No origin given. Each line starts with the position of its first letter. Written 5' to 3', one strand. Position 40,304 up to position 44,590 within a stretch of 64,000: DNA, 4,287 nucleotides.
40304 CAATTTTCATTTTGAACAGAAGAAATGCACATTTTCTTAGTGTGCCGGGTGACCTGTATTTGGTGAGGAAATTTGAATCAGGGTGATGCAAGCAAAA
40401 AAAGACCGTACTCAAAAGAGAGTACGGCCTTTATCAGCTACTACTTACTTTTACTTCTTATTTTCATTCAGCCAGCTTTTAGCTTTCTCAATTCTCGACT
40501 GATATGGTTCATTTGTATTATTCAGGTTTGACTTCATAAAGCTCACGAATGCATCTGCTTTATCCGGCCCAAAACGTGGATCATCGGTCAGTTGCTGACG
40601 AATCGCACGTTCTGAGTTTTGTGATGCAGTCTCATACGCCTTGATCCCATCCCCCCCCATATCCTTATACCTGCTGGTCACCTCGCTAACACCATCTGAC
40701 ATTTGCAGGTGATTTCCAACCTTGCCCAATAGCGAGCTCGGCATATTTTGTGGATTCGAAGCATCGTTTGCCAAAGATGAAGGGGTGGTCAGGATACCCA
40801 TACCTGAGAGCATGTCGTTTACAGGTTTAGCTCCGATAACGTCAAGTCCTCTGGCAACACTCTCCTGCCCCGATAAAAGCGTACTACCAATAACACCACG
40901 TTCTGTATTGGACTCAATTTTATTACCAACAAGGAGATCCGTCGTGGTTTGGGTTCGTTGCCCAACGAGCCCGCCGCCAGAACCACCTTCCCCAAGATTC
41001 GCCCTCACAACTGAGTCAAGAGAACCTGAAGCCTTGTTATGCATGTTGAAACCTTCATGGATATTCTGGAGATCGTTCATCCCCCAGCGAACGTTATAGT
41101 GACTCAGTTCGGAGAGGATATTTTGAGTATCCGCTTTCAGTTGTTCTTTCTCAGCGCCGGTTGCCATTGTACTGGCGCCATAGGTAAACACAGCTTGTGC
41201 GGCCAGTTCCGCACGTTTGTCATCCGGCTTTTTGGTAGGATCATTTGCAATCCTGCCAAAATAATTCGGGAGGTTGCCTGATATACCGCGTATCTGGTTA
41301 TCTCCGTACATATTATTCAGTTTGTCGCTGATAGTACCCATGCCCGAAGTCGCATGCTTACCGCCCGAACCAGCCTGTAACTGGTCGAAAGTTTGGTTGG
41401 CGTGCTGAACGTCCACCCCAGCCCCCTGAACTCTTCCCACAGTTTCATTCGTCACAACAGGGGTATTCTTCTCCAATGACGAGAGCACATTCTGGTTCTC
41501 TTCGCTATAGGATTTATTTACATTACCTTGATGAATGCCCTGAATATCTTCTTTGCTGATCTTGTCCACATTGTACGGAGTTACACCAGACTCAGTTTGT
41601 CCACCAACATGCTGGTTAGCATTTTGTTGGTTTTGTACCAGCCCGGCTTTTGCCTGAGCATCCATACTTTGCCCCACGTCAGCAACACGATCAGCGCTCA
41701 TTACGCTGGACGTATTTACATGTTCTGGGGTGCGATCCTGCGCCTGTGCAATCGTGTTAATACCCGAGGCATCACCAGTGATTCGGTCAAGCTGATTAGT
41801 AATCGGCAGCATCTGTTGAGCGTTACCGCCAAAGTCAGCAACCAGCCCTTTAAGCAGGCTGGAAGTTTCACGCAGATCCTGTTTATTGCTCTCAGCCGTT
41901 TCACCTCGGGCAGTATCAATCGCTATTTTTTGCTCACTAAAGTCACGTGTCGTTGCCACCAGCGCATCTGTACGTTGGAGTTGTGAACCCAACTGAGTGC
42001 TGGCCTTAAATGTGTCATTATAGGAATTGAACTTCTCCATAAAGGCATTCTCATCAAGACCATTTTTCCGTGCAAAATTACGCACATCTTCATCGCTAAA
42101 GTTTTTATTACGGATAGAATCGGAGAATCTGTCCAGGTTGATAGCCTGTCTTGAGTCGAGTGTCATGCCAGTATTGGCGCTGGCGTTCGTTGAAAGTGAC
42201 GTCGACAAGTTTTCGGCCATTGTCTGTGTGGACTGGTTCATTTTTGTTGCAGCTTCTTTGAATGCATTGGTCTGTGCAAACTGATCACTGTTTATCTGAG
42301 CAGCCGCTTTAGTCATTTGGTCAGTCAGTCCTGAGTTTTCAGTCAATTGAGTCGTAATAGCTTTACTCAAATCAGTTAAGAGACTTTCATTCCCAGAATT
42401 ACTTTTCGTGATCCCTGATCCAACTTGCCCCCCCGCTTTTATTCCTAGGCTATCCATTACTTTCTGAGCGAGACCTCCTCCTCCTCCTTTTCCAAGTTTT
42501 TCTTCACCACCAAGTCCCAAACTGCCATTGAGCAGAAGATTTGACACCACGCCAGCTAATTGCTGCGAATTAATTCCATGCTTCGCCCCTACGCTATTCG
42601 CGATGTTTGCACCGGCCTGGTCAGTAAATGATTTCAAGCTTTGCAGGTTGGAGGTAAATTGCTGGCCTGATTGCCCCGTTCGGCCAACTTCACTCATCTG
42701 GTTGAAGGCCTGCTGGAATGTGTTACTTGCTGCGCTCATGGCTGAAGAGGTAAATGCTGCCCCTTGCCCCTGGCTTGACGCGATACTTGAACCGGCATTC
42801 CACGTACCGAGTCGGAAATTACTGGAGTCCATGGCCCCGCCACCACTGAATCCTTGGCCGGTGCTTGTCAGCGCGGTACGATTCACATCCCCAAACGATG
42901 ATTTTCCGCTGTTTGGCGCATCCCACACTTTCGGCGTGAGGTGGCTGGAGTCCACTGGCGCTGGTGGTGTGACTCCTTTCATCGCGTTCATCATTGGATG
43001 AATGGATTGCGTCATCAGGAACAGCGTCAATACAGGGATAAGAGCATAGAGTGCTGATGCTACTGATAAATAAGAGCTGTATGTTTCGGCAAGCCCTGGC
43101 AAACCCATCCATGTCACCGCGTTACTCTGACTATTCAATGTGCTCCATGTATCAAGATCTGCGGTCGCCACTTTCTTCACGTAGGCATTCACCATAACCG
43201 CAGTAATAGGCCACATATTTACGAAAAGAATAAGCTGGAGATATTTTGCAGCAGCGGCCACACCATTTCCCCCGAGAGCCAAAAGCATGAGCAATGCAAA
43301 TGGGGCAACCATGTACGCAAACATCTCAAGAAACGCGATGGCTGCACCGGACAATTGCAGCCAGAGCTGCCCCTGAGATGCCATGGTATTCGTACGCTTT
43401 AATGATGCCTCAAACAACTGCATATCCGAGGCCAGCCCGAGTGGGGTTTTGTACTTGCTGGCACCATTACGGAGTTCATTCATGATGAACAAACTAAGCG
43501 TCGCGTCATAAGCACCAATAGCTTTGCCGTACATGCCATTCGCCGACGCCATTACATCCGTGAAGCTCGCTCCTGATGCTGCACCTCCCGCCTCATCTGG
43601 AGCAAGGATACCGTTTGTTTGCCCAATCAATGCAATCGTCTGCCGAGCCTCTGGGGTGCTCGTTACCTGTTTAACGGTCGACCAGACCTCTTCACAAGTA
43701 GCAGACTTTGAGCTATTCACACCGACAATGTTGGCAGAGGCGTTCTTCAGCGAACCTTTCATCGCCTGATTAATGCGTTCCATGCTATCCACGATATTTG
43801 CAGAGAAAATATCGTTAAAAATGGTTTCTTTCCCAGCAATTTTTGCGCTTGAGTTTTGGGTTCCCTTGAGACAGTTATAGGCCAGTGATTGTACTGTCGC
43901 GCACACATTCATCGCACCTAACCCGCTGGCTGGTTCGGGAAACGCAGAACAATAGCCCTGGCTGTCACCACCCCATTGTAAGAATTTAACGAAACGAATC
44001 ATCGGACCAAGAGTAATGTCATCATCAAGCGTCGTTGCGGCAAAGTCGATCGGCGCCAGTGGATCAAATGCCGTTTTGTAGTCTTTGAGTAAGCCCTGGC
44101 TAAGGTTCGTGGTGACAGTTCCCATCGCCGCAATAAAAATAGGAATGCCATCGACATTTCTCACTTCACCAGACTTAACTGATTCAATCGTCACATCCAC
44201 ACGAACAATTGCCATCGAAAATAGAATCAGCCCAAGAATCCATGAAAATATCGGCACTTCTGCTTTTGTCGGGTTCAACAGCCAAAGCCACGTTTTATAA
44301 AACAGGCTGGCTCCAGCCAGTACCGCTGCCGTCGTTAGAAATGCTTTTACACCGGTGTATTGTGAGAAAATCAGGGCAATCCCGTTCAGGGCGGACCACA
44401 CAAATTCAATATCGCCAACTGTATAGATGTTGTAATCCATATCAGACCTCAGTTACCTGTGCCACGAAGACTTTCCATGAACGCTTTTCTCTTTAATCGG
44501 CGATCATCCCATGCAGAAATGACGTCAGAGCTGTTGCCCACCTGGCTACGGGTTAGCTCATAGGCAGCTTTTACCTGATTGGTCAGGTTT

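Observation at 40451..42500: Very long low-complexity C-terminal half of the TraG-like protein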

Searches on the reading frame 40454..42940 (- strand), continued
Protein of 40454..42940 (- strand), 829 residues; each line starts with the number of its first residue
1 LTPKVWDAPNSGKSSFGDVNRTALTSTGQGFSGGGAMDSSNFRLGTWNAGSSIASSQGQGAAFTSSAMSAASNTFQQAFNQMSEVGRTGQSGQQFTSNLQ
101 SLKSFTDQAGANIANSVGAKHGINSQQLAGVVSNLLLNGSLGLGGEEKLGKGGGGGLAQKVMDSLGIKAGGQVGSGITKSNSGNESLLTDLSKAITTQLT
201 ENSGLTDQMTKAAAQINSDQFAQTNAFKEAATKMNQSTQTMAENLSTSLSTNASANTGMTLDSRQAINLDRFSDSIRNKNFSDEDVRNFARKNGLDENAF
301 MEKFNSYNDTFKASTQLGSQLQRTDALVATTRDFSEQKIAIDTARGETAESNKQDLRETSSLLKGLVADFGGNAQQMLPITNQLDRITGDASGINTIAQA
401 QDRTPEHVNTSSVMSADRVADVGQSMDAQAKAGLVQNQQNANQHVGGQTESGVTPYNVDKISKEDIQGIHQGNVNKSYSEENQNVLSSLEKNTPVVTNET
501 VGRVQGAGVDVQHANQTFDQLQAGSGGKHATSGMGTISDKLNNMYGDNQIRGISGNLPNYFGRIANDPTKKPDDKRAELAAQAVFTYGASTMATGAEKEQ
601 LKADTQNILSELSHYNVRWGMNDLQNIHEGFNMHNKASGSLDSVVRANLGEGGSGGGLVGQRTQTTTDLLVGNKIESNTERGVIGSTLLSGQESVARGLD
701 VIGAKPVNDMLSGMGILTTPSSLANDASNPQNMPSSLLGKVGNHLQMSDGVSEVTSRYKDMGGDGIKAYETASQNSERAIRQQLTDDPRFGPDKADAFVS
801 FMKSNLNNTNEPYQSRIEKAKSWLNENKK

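Call 39: predict_structure(alignment_id=A3)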
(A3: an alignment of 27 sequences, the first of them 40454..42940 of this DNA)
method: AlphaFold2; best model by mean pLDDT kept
length: 829 residues; sequences in the alignment: 27
mean_pLDDT: 58.1   pTM: 0.38
mean pLDDT of the five models: 58.1, 57.8, 56.5, 55.8, 55.1
residues with pLDDT >= 90: 17; 70-90: 267; 50-70: 229; < 50: 316
segments of 3 or more residues with pLDDT < 50: 1-42, 49-66, 89-92, 144-156, 164-185, 245-264, 340-350, 389-420, 437-439, 441-467, 470-533, 634-637, 653-661, 681-718, 759-762
pLDDT, mean of each block of 10 residues (from residue 1): 31 27 26 25 51 30 44 63 56 61 72 65 60 65 40 41 43 27 49 63 58 60 61 61 46 30 52 72 84 82 83 61 79 67 42 65 79 65 56 30 35 41 53 54 36 44 48 47 43 29 29 36 36 58 66 63 79 85 87 80 88 86 84 57 81 42 62 75 32 35 33 42 70 80 85 66 64 86 88 90 84 86 89
secondary structure, 60 per line:
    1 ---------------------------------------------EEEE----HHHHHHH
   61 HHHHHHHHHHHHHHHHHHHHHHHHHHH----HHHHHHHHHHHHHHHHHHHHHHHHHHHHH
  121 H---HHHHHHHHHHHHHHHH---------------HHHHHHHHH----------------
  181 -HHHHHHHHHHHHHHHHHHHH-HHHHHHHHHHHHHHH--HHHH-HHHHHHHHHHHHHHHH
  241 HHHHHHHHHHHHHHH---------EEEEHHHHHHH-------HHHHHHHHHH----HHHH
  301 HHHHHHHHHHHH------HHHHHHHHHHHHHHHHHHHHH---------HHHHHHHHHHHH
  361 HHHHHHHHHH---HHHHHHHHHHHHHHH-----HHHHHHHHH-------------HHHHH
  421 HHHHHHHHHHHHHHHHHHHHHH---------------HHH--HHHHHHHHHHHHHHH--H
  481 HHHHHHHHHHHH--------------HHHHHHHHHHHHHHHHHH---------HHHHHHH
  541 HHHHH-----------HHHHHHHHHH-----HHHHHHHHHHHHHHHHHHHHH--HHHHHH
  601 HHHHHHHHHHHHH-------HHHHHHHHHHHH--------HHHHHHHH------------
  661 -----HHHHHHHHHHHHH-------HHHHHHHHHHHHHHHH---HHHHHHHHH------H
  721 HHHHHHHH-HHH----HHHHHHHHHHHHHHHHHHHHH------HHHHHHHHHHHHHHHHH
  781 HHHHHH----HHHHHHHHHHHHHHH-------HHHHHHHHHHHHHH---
elements in order (helices of 4 or more, strands of 3 or more residues): E46-49 H54-87 H92-121 H125-140 H156-164 H182-201 H203-217 H220-223 H225-255 E265-268 H269-275 H283-292 H297-312 H319-339 H349-370 H374-388 H394-402 H416-442 H463-477 H480-492 H507-524 H534-545 H557-566 H572-592 H595-613 H621-632 H641-648 H666-678 H686-701 H705-713 H720-728 H737-757 H764-786 H791-805 H813-826

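Call 47: fold_search(model_id=the predicted structure, library=pdb)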
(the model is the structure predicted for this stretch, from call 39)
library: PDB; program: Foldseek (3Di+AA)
matches with E <= 10: 127; with E <= 0.001: 0
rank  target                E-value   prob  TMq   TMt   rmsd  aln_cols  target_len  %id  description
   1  9hdd_A                7.8e-01  0.15  0.08  0.15  29.2       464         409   13  Sla2 C-terminal region (Residues 560-968) (REND and THATCH domains) (released 2025-05-21)
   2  8hki_q                1.6e+00  0.08  0.09  0.16  18.2       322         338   11  Human TRiC open state (released 2023-12-13)
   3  4xci_A                1.9e+00  0.08  0.09  0.18  16.9       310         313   13  Crystal structure of a hexadecameric TF55 complex from S. solfataricus, crystal form II (released 2016-02-10)
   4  7cq7_C                2.4e+00  0.06  0.08  0.09  30.3       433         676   11  Structure of the human CLCN7-OSTM1 complex with ADP (released 2020-11-11)
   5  5j4n_B                2.5e+00  0.05  0.07  0.11  28.2       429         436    9  Crystal structure of the L-arginine/agmatine antiporter AdiC in complex with agmatine at 2.6 Angstroem resolution (released 2016-08-31)
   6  5me3_B                2.6e+00  0.02  0.07  0.06  35.3       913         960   11  Structure of the Scc2 C-terminus (released 2017-01-11)
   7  8f7a_A                2.8e+00  0.04  0.10  0.11  34.6       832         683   10  Cryo-EM structure of Importin-9 bound to RanGTP (released 2023-07-26)
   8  1eku_B                3.0e+00  0.09  0.09  0.22  18.6       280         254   14  CRYSTAL STRUCTURE OF A BIOLOGICALLY ACTIVE SINGLE CHAIN MUTANT OF HUMAN IFN-GAMMA (released 2000-09-01)
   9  8wdf                  3.1e+00  0.08  0.06  0.15  20.3       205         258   15  Chemoreceptor PilJ from Pseudomonas aeruginosa PA14 (released 2024-07-24)
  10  8pr2_f                3.1e+00  0.04  0.08  0.09  40.4       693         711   11  Cytoplasmic dynein-1 heavy chain bound to JIP3-LZI (released 2024-03-27)
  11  7ue2_A                3.3e+00  0.11  0.09  0.20  17.9       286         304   10  Crystal structure of designed helical repeat protein RPB_PLP3_R6 bound to PLPx6 peptide (released 2023-03-29)
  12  9n75_LM               3.3e+00  0.02  0.08  0.05  40.6       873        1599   12  SSU processome maturation and disassembly, State I (released 2025-11-05)
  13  6ks8_g                3.5e+00  0.15  0.07  0.11  16.1       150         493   11  TRiC at 0.1 mM ADP-AlFx, Conformation 4, 0.1-C4 (released 2019-09-18)
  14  8hki_e                3.8e+00  0.09  0.11  0.21  17.8       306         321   10  Human TRiC open state (released 2023-12-13)
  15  7nvo_Q                3.8e+00  0.04  0.08  0.14  18.2       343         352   10  Human TRiC complex in open state with nanobody bound (released 2022-03-02)
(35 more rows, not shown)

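Call 95: list_cluster_members(proteins=[P0004, P0005, P0011, P0090, P0092, P0094, P0095, P0058, P0065, P0029])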
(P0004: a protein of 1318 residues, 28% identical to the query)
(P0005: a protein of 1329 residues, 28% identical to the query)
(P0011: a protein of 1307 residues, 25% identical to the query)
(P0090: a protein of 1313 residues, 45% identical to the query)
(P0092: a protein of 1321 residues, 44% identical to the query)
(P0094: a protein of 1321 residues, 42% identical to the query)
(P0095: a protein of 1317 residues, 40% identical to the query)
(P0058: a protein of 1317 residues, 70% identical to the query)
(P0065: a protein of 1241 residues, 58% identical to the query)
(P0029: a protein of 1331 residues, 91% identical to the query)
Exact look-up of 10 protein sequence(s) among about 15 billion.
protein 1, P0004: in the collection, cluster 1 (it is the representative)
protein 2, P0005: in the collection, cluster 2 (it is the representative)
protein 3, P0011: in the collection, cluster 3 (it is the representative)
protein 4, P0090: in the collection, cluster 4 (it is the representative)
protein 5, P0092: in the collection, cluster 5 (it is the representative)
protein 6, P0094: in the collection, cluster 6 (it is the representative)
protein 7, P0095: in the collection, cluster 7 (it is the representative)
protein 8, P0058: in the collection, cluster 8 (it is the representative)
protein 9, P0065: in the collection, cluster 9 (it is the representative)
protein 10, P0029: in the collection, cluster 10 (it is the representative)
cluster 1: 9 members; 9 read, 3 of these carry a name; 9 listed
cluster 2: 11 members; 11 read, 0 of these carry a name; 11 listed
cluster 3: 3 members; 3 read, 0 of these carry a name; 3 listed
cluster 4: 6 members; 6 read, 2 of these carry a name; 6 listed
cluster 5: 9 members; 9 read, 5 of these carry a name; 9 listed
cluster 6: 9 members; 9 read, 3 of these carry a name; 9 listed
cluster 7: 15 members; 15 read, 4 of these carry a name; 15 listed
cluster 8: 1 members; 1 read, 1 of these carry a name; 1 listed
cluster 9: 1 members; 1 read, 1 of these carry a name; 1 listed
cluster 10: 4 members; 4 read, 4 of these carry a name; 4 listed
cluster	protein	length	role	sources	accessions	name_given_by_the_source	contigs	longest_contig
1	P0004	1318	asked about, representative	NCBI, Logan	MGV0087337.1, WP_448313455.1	conjugal transfer protein TraG N-terminal domain-containing protein (plasmid) [Rahnella ...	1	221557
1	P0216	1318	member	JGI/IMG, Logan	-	conjugal transfer mating pair stabilization protein TraG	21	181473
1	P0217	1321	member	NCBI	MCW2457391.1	UNVERIFIED_ORG: conjugal transfer mating pair stabilization protein TraG [Rahnella ...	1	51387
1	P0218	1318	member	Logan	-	-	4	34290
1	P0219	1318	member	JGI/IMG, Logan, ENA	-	-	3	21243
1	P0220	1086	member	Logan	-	-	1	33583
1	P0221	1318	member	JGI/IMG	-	-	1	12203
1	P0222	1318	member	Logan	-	-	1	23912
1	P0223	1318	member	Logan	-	-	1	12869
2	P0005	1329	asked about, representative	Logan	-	-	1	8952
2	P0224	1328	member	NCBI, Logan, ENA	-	-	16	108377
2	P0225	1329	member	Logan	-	-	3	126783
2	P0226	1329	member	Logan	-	-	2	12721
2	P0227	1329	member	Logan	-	-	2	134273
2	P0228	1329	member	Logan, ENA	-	-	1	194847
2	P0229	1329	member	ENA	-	-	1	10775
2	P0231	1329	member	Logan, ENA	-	-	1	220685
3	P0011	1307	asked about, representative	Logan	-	-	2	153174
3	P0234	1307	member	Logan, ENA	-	-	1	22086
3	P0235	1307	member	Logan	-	-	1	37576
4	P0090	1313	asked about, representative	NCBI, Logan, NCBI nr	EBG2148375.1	conjugal transfer protein TraG [Salmonella enterica]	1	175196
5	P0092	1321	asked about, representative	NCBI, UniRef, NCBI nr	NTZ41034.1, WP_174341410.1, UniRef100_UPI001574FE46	conjugal transfer protein TraG [Enterobacter sp. JMULE2] | conjugal transfer protein TraG N-terminal domain-containing protein n=1 Tax=Enterobacter ... | conjugal transfer protein TraG N-terminal domain-containing protein [Enterobacter sp. ...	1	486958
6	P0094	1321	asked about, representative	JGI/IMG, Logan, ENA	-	-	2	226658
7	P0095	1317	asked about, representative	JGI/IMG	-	conjugal transfer mating pair stabilization protein TraG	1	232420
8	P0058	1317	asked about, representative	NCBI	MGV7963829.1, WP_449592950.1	conjugal transfer protein TraG N-terminal domain-containing protein [Photorhabdus ...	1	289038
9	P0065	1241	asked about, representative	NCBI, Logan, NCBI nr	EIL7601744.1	conjugal transfer protein TraG N-terminal domain-containing protein [Escherichia coli]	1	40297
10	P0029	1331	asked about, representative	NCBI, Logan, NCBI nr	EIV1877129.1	conjugal transfer protein TraG N-terminal domain-containing protein [Salmonella enterica]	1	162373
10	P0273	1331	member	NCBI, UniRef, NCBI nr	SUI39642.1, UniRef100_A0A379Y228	traG protein [Salmonella enterica subsp. enterica] | TraG protein n=1 Tax=Salmonella enterica I TaxID=59201 RepID=A0A379Y228_SALET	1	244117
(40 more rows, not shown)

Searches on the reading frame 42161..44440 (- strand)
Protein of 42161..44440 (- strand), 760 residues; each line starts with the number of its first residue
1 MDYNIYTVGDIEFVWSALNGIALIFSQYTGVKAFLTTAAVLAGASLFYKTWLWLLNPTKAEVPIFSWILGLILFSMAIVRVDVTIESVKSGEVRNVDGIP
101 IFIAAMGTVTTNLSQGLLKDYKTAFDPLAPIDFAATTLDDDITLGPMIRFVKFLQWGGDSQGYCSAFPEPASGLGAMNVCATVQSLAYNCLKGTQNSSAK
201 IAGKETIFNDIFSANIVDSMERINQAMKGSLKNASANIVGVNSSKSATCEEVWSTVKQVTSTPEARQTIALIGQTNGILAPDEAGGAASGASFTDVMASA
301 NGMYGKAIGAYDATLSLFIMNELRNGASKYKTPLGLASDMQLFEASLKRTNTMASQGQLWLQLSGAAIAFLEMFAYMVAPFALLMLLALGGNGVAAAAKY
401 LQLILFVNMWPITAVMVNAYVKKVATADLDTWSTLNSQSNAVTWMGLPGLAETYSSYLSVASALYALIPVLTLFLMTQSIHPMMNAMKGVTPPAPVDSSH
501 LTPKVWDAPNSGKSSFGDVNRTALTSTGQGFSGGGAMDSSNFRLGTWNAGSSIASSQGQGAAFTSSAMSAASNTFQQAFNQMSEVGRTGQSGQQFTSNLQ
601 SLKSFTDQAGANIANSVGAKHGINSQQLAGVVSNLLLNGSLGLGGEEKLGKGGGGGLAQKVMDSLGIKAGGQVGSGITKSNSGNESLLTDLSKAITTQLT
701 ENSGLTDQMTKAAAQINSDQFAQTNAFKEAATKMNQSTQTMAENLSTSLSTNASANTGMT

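Call 85: predict_structure(alignment_id=A4)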
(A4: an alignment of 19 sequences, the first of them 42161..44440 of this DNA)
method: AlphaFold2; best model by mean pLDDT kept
length: 760 residues; sequences in the alignment: 19
mean_pLDDT: 48.2   pTM: 0.28
mean pLDDT of the five models: 48.2, 47.5, 46.5, 45.5, 45.2
residues with pLDDT >= 90: 0; 70-90: 56; 50-70: 301; < 50: 403
segments of 3 or more residues with pLDDT < 50: 88-91, 116-145, 157-161, 193-218, 277-279, 282-289, 296-566, 589-591, 644-659, 662-684, 752-760
pLDDT, mean of each block of 10 residues (from residue 1): 56 59 57 60 67 67 63 66 61 64 61 49 39 40 50 50 66 71 66 41 38 43 58 67 75 74 66 54 45 49 32 34 38 36 30 29 32 42 44 39 39 37 31 29 29 33 34 33 31 32 30 27 26 32 33 34 48 60 55 61 71 62 56 66 38 36 38 26 50 64 63 62 60 62 56 38
secondary structure, 60 per line:
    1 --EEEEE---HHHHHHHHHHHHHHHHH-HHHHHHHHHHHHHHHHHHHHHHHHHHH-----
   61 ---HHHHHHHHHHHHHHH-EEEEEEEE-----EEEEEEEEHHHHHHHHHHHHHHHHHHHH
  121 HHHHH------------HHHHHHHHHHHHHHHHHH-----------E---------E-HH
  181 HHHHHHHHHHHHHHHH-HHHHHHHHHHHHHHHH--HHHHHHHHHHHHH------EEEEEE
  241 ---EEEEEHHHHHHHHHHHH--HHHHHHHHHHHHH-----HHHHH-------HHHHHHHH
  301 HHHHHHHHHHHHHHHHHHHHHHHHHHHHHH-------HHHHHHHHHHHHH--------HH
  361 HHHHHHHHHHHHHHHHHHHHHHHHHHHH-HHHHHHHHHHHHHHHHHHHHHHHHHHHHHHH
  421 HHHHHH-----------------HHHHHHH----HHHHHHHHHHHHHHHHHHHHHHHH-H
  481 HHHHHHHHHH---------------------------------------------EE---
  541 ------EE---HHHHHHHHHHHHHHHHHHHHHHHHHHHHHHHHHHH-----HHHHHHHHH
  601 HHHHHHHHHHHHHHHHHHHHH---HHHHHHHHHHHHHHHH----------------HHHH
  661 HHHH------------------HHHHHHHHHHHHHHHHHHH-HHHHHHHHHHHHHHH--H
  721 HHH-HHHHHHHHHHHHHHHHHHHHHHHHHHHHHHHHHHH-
elements in order (helices of 4 or more, strands of 3 or more residues): E3-7 H11-27 H29-55 H64-78 E80-87 E93-100 H101-125 H138-155 H179-196 H198-213 H216-228 E235-240 E244-248 H249-260 H263-275 H281-285 H293-330 H338-350 H359-388 H390-426 H444-450 H455-478 H480-490 H552-586 H592-621 H625-640 H657-664 H683-701 H703-717 H720-723 H725-759
